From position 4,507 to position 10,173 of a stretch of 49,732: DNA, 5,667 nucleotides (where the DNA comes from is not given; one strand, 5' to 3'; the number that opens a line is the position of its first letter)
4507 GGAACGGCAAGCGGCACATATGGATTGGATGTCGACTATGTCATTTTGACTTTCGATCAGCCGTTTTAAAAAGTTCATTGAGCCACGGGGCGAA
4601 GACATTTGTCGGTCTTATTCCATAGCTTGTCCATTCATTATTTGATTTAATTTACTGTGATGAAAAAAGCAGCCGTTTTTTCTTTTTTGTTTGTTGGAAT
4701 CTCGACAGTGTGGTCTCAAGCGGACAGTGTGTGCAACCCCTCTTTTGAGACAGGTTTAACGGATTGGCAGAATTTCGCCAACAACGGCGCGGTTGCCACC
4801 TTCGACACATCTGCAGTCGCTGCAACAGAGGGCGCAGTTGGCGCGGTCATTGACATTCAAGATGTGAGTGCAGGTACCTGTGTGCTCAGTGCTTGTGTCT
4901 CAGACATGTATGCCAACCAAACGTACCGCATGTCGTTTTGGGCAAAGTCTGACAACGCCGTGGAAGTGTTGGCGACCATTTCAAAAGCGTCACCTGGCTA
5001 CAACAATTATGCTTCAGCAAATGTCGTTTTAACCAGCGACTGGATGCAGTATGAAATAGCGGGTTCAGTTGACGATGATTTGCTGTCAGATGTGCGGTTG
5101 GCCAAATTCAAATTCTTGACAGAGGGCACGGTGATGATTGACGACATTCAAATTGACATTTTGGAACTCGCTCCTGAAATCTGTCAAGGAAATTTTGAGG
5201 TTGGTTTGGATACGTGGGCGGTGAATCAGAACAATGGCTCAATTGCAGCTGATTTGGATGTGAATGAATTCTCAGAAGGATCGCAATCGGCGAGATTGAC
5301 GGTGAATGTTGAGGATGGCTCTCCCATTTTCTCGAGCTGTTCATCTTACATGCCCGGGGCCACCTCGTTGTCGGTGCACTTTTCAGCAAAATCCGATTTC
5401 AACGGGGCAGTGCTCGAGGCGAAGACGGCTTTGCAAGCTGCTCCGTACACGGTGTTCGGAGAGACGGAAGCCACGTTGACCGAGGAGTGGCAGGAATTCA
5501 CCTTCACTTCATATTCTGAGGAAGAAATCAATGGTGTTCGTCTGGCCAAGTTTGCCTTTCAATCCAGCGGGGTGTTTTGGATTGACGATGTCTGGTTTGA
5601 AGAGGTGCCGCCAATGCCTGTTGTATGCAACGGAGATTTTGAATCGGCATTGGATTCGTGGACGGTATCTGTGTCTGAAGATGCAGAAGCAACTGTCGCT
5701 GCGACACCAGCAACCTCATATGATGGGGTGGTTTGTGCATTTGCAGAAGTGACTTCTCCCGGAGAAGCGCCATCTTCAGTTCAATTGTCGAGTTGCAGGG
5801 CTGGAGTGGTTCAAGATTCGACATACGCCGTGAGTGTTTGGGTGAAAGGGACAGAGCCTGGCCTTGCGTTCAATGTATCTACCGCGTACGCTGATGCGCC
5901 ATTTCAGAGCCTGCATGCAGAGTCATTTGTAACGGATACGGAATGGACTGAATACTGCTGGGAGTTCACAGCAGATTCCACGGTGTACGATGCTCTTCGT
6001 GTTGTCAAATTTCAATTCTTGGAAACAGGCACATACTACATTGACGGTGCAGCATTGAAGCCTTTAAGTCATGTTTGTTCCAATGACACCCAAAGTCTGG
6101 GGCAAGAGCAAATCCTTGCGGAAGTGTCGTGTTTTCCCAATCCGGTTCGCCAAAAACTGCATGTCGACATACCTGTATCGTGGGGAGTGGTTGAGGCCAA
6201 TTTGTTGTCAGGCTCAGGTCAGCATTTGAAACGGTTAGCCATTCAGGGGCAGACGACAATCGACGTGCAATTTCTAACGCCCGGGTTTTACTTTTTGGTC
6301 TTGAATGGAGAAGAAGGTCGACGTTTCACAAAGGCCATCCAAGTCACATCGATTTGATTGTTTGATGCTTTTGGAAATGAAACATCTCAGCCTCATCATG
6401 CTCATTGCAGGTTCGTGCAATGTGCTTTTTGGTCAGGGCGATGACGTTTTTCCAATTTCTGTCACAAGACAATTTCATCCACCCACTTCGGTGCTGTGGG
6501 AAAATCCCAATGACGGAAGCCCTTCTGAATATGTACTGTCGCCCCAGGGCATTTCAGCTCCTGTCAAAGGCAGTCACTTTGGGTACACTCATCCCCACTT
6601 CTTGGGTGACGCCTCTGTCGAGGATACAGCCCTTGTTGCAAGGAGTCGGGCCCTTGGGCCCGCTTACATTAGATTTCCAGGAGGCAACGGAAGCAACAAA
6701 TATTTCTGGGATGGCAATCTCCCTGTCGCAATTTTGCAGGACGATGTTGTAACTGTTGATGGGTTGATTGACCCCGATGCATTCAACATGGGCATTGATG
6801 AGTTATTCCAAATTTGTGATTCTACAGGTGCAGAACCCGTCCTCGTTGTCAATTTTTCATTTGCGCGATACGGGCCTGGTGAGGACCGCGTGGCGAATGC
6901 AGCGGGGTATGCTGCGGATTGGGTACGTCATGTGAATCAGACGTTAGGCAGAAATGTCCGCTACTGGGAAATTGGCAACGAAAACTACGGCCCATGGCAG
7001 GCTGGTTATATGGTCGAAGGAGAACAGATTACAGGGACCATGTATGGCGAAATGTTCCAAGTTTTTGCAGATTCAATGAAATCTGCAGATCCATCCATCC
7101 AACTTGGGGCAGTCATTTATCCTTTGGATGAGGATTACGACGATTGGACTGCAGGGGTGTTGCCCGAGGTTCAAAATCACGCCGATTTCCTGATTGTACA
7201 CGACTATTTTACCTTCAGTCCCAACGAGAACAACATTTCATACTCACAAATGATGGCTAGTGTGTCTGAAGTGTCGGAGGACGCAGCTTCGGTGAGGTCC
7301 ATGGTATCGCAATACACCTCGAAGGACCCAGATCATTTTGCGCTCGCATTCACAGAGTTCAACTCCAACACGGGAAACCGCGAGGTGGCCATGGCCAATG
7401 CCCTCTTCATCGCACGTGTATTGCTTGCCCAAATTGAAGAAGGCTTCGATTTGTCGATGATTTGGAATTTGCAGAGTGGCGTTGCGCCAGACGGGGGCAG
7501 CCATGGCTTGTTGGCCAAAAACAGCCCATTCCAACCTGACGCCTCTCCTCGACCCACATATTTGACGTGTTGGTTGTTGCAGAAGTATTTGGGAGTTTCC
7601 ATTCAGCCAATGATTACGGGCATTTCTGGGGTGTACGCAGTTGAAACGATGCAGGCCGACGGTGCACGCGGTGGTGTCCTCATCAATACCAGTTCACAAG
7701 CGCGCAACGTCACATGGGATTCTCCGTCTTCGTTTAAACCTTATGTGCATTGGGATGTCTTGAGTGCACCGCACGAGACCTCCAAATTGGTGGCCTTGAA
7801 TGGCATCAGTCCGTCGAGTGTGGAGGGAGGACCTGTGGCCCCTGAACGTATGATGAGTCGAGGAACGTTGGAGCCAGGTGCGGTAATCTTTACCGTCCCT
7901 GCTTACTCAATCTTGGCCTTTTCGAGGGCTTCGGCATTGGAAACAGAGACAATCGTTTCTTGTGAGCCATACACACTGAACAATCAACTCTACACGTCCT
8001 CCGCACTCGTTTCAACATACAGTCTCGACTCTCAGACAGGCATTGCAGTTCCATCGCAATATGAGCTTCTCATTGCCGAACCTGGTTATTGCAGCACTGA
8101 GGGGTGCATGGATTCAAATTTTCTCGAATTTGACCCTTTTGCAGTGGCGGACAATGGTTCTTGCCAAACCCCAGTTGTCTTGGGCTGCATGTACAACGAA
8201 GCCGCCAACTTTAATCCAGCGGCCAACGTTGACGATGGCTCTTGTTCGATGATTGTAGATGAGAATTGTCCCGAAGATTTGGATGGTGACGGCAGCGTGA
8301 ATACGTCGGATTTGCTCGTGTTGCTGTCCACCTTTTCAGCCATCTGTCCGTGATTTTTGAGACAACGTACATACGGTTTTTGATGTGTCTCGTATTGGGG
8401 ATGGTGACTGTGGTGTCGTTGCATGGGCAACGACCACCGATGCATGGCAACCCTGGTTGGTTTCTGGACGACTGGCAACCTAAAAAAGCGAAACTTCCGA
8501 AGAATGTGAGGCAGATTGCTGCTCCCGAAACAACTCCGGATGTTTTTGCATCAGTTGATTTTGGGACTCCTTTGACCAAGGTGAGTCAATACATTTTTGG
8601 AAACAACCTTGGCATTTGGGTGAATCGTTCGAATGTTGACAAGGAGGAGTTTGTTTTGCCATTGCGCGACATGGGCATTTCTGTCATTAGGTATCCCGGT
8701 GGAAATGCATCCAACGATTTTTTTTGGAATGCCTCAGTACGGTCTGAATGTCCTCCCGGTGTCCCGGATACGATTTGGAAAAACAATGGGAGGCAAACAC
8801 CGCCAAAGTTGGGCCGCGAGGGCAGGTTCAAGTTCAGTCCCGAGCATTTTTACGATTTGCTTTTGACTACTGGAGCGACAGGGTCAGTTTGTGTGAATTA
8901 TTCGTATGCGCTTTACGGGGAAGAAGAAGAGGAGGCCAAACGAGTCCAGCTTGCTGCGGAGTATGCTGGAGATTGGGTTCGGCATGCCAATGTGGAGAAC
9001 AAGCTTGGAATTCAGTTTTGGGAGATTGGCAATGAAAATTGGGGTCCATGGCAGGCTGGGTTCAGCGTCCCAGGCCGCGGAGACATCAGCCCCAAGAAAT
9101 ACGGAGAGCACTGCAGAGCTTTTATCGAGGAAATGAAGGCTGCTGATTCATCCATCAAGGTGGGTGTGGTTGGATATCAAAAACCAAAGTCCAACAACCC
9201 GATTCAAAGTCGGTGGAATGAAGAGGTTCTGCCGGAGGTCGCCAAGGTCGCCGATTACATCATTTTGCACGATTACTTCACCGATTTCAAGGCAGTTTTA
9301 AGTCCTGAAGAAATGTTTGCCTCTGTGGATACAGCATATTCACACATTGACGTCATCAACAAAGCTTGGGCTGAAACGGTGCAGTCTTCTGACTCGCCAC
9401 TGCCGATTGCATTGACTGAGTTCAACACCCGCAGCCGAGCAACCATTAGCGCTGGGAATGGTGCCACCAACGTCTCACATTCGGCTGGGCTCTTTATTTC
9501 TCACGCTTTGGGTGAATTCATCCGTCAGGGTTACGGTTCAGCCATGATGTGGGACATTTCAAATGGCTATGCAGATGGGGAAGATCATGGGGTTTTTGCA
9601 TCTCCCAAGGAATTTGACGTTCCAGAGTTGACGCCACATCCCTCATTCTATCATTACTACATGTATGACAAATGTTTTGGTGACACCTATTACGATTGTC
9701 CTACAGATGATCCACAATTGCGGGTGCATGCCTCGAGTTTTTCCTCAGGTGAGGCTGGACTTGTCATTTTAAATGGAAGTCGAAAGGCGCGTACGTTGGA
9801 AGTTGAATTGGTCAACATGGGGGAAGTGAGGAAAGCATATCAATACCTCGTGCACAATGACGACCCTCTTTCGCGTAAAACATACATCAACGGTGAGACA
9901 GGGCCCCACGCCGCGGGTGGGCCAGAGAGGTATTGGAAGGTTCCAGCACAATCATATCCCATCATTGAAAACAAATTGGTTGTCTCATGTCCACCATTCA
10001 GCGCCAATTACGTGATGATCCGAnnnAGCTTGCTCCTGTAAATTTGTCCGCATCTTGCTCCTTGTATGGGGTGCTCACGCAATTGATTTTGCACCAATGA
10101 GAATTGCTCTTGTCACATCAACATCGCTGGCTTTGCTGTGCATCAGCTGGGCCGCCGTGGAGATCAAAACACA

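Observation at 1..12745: Eight-gene, single-strand glycan-degradation locus built around two unknown beta-barrel proteins instead of SusC/SusD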

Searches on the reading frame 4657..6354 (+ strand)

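Call 4: search_protein_families(library=pfam, proteins=[window:4657-6354:+], max_evalue=0.01)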
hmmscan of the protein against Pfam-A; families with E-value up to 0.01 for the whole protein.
window:4657-6354:+ (566 aa): 3 families
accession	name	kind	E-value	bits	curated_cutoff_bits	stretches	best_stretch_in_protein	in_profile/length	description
PF02018.23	CBM_4_9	-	7e-25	88.4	25.9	3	322-442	3-121/136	Carbohydrate binding domain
PF18962.6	Por_Secre_tail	-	3.4e-05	24.5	27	1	493-560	2-73/75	Secretion system C-terminal sorting domain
PF22637.2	CBM_4_9_1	-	0.00026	21.7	27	0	267-312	101-146/148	BppA domain 1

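Call 5: search_protein_families(library=ncbifam, proteins=[window:4657-6354:+], max_evalue=0.01)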
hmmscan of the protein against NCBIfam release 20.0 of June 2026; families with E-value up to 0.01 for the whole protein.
window:4657-6354:+ (566 aa): 1 family
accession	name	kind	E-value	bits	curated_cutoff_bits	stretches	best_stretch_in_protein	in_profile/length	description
TIGR04183.1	Por_Secre_tail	domain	0.00015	21.7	23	1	493-559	2-68/72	T9SS type A sorting domain-containing protein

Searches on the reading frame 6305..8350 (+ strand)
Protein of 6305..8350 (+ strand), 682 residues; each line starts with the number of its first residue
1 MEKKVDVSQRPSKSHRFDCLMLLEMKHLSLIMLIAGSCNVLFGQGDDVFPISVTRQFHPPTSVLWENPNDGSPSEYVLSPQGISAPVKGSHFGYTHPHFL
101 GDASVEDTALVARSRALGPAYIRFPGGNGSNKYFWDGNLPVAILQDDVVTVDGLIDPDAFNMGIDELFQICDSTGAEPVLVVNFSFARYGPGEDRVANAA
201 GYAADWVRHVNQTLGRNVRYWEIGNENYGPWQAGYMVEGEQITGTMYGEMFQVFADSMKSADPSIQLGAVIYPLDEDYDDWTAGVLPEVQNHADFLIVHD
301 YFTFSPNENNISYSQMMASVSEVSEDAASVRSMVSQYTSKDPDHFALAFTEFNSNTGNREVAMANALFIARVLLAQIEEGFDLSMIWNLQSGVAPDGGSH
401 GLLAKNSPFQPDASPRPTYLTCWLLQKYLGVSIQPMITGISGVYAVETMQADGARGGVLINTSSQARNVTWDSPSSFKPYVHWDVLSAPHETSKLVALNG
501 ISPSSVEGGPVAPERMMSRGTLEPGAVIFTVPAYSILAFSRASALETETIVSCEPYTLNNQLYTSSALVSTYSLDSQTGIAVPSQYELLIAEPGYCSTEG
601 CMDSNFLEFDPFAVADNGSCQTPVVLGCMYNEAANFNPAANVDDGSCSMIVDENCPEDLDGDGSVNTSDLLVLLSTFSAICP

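Call 4: search_protein_families(library=pfam, proteins=[window:6305-8350:+], max_evalue=0.01)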
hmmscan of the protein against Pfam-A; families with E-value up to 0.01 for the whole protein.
window:6305-8350:+ (682 aa): 0 families

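Call 5: search_protein_families(library=ncbifam, proteins=[window:6305-8350:+], max_evalue=0.01)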
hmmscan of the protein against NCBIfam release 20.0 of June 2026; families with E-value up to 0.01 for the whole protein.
window:6305-8350:+ (682 aa): 1 family
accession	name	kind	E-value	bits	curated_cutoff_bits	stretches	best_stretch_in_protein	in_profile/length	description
NF051901.1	ArabsyFurArfAAgro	equivalog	1.3e-17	64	625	1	114-356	57-296/502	arabinosylfuranosidase ArfA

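Call 7: search_solved_structures(query=window:6305-8350:+, max_evalue=0.01)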
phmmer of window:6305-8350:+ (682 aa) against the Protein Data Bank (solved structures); distinct sequences matched with E-value up to 0.01: 17.
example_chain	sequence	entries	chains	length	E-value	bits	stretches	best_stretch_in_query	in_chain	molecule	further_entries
5o7z_A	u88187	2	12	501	3.5e-13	52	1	116-324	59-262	Intracellular exo-alpha-(1->5)-L-arabinofuranosidase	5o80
2c7f_A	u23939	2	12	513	3.7e-13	52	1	115-324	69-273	ALPHA-L-ARABINOFURANOSIDASE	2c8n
5o81_A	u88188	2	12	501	2.4e-12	49.3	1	116-324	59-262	Intracellular exo-alpha-(1->5)-L-arabinofuranosidase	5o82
3s2c_A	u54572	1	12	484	3.1e-12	48.9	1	120-305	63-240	Alpha-N-arabinofuranosidase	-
4atw_A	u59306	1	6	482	3.6e-12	48.7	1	120-305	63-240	ALPHA-L-ARABINOFURANOSIDASE DOMAIN PROTEIN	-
3ug3_A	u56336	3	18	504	4e-12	48.6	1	120-305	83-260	Alpha-L-arabinofuranosidase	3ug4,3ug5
2y2w_A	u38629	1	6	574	2e-10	42.9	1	113-351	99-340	ARABINOFURANOSIDASE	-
1pz3_A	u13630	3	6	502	1.2e-09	40.4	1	115-353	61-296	Alpha-L-arabinofuranosidase | Intracellular exo-alpha-(1->5)-L-arabinofuranosidase | GH51 a-l-arabinofuranosidase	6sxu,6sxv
8i0a_A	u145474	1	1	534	4.4e-09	38.5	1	113-310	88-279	alpha-L-arabinofuranosidase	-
1pz2_A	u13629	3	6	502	7.9e-09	37.7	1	115-353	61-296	Alpha-L-arabinofuranosidase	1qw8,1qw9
2bfg_A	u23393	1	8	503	0.0002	23.1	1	242-374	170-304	BETA-XYLOSIDASE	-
1w91_A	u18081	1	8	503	0.00035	22.3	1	246-374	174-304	BETA-XYLOSIDASE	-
2bs9_A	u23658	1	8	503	0.00035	22.3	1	246-374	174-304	BETA-XYLOSIDASE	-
2vrk_A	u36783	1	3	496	0.0019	19.9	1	120-230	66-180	ALPHA-L-ARABINOFURANOSIDASE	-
2vrq_A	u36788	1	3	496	0.0048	18.6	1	120-230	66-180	ALPHA-L-ARABINOFURANOSIDASE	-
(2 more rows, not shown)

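Call 79: search_solved_structures(query=window:6377-8350:+, max_evalue=1e-8, show_alignments=2)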
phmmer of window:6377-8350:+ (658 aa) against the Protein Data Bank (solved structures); distinct sequences matched with E-value up to 1e-8: 10.
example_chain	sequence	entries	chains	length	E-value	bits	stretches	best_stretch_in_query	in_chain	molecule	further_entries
5o7z_A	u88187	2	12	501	3.4e-13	52.1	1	92-300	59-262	Intracellular exo-alpha-(1->5)-L-arabinofuranosidase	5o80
2c7f_A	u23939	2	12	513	3.6e-13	52.1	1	91-300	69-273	ALPHA-L-ARABINOFURANOSIDASE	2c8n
5o81_A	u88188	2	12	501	2.3e-12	49.4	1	92-300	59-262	Intracellular exo-alpha-(1->5)-L-arabinofuranosidase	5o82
3s2c_A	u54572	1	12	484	3e-12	49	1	96-281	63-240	Alpha-N-arabinofuranosidase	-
4atw_A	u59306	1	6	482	3.5e-12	48.8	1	96-281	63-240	ALPHA-L-ARABINOFURANOSIDASE DOMAIN PROTEIN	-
3ug3_A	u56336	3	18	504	3.9e-12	48.7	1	96-281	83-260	Alpha-L-arabinofuranosidase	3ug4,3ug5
2y2w_A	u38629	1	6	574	2e-10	43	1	89-327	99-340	ARABINOFURANOSIDASE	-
1pz3_A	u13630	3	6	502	1.2e-09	40.5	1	91-329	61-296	Alpha-L-arabinofuranosidase | Intracellular exo-alpha-(1->5)-L-arabinofuranosidase | GH51 a-l-arabinofuranosidase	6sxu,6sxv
1pz2_A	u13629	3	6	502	7.8e-09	37.8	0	91-329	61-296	Alpha-L-arabinofuranosidase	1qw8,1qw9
8i0a_A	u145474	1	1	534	9.7e-09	37.5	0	89-285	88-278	alpha-L-arabinofuranosidase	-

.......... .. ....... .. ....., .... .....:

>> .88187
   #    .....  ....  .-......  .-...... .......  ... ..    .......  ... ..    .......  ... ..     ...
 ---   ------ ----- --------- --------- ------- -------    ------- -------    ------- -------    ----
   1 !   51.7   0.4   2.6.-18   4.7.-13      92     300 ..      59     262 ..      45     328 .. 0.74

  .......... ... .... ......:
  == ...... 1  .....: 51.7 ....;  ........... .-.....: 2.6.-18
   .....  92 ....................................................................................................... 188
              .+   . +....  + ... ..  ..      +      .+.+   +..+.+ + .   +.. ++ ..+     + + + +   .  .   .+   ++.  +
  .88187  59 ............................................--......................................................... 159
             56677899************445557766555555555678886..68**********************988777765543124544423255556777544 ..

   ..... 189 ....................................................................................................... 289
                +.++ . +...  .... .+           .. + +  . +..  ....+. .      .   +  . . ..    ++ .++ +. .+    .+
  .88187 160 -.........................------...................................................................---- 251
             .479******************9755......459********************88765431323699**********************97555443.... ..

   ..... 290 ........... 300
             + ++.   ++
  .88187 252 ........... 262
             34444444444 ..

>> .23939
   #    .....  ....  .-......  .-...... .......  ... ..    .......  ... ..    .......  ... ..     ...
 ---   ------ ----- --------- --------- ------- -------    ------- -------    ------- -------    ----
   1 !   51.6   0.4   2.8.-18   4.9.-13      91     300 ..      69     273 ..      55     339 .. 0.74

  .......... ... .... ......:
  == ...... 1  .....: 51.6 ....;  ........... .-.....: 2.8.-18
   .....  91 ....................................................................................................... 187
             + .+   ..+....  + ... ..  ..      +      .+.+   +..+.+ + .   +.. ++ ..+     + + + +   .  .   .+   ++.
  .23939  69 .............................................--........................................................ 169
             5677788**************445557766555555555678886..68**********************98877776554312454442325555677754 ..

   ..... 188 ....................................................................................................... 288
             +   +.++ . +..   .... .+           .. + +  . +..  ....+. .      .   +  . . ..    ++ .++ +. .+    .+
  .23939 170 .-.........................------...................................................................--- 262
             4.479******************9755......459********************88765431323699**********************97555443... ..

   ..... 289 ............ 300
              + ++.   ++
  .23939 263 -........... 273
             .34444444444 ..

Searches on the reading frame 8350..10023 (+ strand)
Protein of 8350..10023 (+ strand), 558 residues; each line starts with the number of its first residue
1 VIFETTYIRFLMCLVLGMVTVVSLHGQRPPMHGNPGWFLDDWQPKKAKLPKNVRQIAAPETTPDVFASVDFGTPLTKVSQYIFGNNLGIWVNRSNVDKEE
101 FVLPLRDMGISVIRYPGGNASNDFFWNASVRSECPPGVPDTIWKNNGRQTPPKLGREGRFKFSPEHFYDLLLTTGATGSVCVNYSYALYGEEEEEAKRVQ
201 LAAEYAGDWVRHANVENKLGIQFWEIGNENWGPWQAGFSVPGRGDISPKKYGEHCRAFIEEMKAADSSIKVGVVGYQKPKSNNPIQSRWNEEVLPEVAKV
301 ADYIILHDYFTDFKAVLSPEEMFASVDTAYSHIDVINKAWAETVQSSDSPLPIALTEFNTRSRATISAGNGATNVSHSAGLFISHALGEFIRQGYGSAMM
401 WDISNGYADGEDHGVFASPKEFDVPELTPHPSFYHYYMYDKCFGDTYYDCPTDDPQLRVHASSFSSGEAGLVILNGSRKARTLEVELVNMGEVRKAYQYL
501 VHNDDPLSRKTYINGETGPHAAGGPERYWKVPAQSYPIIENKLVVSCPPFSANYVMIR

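Call 4: search_protein_families(library=pfam, proteins=[window:8350-10023:+], max_evalue=0.01)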
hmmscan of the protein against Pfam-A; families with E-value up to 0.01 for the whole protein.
window:8350-10023:+ (558 aa): 0 families

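Call 5: search_protein_families(library=ncbifam, proteins=[window:8350-10023:+], max_evalue=0.01)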
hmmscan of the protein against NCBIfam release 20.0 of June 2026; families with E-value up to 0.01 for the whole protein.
window:8350-10023:+ (558 aa): 1 family
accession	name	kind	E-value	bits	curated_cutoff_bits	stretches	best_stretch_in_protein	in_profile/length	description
NF051901.1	ArabsyFurArfAAgro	equivalog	2.2e-14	53.3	625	1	105-360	57-294/502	arabinosylfuranosidase ArfA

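Call 8: search_solved_structures(query=window:8350-10023:+, max_evalue=0.01)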
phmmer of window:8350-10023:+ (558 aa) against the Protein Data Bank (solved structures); distinct sequences matched with E-value up to 0.01: 9.
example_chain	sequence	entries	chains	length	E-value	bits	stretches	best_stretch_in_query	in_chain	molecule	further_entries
2y2w_A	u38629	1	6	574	9.6e-10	41.1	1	101-355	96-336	ARABINOFURANOSIDASE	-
5o7z_A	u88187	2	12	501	1.4e-08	37.3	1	101-311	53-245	Intracellular exo-alpha-(1->5)-L-arabinofuranosidase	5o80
2c7f_A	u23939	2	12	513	1.4e-08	37.3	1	101-311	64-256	ALPHA-L-ARABINOFURANOSIDASE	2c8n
5o81_A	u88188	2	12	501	8.7e-08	34.6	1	101-311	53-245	Intracellular exo-alpha-(1->5)-L-arabinofuranosidase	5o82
1pz3_A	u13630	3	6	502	6e-07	31.9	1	99-311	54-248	Alpha-L-arabinofuranosidase | Intracellular exo-alpha-(1->5)-L-arabinofuranosidase | GH51 a-l-arabinofuranosidase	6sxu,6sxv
1pz2_A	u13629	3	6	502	3.8e-06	29.2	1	99-311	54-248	Alpha-L-arabinofuranosidase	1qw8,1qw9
3s2c_A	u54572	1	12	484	0.00011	24.4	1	107-310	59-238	Alpha-N-arabinofuranosidase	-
4atw_A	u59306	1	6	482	0.00011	24.3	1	107-310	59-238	ALPHA-L-ARABINOFURANOSIDASE DOMAIN PROTEIN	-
3ug3_A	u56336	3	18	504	0.00012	24.3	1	107-310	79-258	Alpha-L-arabinofuranosidase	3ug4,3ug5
